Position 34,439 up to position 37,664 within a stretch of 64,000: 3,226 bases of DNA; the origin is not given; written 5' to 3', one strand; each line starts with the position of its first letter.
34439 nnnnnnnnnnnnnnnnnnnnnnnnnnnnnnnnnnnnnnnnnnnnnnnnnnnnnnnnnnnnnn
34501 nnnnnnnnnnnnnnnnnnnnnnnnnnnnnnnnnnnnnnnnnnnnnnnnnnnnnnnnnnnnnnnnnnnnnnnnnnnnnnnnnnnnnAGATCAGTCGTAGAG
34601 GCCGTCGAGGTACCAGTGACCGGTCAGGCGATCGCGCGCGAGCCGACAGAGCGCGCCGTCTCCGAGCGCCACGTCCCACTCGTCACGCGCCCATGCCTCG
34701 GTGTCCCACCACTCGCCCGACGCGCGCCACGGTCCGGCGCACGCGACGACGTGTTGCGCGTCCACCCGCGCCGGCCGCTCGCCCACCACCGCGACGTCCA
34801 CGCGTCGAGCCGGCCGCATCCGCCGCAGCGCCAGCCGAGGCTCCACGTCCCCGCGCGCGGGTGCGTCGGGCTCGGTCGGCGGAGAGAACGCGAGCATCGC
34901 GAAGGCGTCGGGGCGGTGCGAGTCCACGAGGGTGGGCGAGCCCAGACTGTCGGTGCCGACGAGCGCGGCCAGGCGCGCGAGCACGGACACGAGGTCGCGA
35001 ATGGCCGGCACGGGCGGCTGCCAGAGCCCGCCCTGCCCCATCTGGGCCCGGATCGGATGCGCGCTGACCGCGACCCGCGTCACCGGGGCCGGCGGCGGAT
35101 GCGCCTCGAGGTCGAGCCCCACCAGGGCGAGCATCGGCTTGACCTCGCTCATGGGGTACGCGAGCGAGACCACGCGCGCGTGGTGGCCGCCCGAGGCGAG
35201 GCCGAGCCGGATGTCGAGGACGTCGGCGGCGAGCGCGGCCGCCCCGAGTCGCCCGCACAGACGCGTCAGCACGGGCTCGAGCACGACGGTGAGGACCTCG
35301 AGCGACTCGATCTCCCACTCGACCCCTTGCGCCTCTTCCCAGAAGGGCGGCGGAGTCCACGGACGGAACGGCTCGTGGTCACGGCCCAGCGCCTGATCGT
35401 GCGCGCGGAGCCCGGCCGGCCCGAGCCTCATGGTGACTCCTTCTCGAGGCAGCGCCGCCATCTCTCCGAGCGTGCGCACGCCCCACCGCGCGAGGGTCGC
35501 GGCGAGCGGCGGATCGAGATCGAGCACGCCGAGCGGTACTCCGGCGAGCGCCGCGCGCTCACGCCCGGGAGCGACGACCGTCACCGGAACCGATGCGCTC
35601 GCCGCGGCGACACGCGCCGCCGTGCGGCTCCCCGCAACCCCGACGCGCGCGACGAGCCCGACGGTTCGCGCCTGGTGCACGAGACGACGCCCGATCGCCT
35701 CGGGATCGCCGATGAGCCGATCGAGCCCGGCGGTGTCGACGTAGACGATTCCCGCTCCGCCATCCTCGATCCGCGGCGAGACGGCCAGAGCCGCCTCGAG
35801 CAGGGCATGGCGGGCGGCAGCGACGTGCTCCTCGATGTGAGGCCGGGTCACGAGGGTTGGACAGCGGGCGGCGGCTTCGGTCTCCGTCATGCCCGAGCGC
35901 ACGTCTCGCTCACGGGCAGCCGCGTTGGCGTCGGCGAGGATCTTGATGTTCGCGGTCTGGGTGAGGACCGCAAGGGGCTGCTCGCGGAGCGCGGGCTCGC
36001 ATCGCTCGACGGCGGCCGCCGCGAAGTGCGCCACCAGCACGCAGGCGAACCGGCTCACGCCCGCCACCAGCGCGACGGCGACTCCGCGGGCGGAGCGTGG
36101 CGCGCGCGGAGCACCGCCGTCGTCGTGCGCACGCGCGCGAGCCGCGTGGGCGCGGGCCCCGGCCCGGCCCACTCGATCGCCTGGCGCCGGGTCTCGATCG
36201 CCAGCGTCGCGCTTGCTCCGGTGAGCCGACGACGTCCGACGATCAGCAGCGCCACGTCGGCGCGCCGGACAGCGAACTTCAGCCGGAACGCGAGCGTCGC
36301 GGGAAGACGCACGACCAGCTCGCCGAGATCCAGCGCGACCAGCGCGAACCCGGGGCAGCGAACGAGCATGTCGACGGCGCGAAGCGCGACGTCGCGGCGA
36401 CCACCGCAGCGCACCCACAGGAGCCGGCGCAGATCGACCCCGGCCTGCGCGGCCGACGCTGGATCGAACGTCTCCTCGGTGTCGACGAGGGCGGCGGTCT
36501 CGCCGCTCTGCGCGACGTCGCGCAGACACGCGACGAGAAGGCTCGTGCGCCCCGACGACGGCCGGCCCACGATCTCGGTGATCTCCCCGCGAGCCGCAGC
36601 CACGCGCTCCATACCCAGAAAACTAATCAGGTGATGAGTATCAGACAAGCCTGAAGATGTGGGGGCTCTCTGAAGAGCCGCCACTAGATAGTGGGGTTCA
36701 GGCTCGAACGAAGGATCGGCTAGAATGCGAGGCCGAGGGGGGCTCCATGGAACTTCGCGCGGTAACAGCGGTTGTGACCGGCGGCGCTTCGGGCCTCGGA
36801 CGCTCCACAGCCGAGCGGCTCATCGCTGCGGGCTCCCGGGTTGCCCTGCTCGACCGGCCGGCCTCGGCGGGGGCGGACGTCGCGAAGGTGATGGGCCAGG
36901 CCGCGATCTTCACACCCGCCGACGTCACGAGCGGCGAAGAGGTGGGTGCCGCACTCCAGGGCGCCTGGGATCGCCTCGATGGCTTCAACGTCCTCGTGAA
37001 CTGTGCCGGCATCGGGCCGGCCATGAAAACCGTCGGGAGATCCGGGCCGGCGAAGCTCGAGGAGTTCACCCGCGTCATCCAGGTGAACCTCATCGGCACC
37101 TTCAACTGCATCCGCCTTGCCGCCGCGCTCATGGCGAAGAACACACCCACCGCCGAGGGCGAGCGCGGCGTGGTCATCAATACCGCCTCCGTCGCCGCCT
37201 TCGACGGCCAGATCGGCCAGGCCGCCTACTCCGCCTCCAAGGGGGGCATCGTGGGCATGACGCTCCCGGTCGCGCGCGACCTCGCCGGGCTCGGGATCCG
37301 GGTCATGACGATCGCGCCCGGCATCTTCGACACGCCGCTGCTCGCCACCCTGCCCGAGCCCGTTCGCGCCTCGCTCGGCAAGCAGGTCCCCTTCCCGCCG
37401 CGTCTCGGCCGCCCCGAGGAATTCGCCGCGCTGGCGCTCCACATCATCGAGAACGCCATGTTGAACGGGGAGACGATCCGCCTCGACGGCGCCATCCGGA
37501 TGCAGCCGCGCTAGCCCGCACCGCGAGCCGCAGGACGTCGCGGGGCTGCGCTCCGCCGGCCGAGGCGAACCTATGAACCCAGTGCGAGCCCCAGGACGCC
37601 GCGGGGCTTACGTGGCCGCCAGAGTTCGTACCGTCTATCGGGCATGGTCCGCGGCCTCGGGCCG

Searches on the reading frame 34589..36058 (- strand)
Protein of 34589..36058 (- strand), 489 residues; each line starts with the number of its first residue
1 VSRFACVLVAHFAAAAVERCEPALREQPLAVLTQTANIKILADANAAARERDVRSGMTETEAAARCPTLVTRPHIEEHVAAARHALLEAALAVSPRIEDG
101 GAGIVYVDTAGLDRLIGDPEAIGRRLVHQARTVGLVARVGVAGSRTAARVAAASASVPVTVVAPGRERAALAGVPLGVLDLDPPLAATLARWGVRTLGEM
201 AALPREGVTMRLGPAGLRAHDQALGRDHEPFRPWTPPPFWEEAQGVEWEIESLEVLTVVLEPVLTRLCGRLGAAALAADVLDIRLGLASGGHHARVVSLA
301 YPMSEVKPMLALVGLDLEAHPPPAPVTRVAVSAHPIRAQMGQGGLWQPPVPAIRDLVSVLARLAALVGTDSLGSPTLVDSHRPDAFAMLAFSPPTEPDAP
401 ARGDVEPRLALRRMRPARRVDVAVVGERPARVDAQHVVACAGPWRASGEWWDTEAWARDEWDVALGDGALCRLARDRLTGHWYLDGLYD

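Call 29: search_protein_families(library=pfam, proteins=[window:34589-36058:-], max_evalue=0.001)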
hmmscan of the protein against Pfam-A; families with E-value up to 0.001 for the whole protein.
window:34589-36058:- (489 aa): 1 family
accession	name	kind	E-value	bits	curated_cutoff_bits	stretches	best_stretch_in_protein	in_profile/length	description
PF00817.25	IMS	-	7.7e-20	71.7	23.2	1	10-152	4-147/148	impB/mucB/samB family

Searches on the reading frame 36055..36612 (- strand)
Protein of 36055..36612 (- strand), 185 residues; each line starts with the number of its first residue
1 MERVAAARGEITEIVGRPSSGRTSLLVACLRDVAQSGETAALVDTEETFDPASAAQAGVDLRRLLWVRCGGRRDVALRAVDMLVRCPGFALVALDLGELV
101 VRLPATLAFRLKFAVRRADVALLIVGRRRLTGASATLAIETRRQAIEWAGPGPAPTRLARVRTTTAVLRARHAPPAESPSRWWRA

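Call 29: search_protein_families(library=pfam, proteins=[window:36055-36612:-], max_evalue=0.001)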
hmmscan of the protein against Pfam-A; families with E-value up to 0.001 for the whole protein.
window:36055-36612:- (185 aa): 1 family
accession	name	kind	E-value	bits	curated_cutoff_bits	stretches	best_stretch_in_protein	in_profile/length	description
PF00154.27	RecA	-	1.3e-11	44.9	27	1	7-95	50-137/262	recA bacterial DNA recombination protein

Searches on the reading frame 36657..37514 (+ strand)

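Call 29: search_protein_families(library=pfam, proteins=[window:36657-37514:+], max_evalue=0.001)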
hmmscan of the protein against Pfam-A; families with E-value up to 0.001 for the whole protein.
window:36657-37514:+ (285 aa): 3 families
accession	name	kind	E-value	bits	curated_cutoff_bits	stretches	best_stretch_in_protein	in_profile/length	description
PF00106.31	adh_short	-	1.5e-46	158.8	26.6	1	37-232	2-190/195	short chain dehydrogenase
PF13561.12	adh_short_C2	-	3.2e-38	132.1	27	1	44-278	3-233/236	Enoyl-(Acyl carrier protein) reductase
PF08659.16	KR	-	6.5e-06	26.6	22.6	1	37-194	2-152/180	KR domain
